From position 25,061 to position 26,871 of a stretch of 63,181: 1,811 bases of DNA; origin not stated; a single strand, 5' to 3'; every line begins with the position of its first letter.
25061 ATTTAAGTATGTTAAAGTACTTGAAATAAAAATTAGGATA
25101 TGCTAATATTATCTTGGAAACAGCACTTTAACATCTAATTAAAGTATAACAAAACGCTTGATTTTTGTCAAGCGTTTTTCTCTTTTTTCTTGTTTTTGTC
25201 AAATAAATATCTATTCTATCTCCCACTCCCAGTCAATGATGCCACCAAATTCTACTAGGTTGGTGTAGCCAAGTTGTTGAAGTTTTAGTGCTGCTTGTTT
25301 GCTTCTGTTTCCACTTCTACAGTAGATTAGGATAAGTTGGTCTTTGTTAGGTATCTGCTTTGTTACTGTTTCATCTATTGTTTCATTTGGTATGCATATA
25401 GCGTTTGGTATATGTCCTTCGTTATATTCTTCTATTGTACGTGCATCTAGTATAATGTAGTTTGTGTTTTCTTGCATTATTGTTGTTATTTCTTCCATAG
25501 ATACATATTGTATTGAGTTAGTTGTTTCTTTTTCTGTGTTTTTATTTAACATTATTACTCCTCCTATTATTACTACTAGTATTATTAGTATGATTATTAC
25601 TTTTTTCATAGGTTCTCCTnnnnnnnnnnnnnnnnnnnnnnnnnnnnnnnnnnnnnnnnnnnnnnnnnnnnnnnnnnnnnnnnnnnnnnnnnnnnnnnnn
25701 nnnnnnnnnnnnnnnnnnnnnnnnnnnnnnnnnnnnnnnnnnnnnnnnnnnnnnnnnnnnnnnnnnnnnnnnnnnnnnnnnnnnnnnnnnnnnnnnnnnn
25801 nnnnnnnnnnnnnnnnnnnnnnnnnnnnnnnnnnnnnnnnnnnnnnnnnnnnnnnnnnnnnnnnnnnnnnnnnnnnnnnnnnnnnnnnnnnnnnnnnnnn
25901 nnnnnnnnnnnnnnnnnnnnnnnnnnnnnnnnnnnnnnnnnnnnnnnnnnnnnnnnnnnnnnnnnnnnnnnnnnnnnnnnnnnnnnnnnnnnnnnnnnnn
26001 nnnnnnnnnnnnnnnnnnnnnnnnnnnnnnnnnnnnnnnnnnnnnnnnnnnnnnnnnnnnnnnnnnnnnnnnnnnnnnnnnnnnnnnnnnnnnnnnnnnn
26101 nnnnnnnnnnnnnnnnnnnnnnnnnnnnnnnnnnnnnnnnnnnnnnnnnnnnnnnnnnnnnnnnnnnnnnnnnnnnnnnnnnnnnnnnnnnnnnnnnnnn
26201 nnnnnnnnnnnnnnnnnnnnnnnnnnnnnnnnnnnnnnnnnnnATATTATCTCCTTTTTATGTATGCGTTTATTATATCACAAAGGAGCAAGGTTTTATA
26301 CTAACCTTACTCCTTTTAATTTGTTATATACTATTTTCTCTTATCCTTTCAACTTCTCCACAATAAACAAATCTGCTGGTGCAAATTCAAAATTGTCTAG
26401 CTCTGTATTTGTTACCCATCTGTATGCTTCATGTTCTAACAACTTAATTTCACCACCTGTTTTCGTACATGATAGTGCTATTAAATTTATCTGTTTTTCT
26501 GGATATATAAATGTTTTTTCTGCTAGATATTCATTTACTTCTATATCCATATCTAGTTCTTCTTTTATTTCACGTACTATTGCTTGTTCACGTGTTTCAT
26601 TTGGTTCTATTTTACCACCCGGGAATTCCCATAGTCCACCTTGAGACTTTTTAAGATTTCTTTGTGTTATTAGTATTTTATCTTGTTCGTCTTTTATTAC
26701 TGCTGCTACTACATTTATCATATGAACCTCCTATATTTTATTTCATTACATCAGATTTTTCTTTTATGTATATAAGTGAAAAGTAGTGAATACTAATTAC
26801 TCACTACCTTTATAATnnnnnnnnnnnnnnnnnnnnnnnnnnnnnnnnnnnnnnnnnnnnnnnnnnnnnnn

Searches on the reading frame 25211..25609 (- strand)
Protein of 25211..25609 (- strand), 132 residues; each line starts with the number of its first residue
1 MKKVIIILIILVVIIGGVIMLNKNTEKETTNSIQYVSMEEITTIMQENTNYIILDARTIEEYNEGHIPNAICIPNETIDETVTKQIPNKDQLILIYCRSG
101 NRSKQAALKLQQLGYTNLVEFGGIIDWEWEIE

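Call 37: search_protein_families(library=pfam, proteins=[window:25211-25609:-], max_evalue=0.001)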
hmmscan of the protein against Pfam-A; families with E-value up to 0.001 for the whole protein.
window:25211-25609:- (132 aa): 1 family
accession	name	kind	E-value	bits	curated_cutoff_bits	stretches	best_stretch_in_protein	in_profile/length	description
PF00581.25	Rhodanese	-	6.1e-19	68.8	22.2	1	45-119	8-90/102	Rhodanese-like domain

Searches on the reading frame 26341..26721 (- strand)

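Call 37: search_protein_families(library=pfam, proteins=[window:26341-26721:-], max_evalue=0.001)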
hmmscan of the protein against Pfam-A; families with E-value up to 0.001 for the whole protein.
window:26341-26721:- (126 aa): 3 families
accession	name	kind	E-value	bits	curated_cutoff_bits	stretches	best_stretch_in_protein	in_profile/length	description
PF14815.12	NUDIX_4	-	4.2e-21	75.3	35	1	6-119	2-109/113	NUDIX domain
PF00293.34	NUDIX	-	8.1e-21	74.9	21.1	1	4-115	5-125/134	NUDIX domain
PF22327.2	Nudt16-like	-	0.00062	20.2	27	1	29-81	33-87/161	U8 snoRNA-decapping enzyme-like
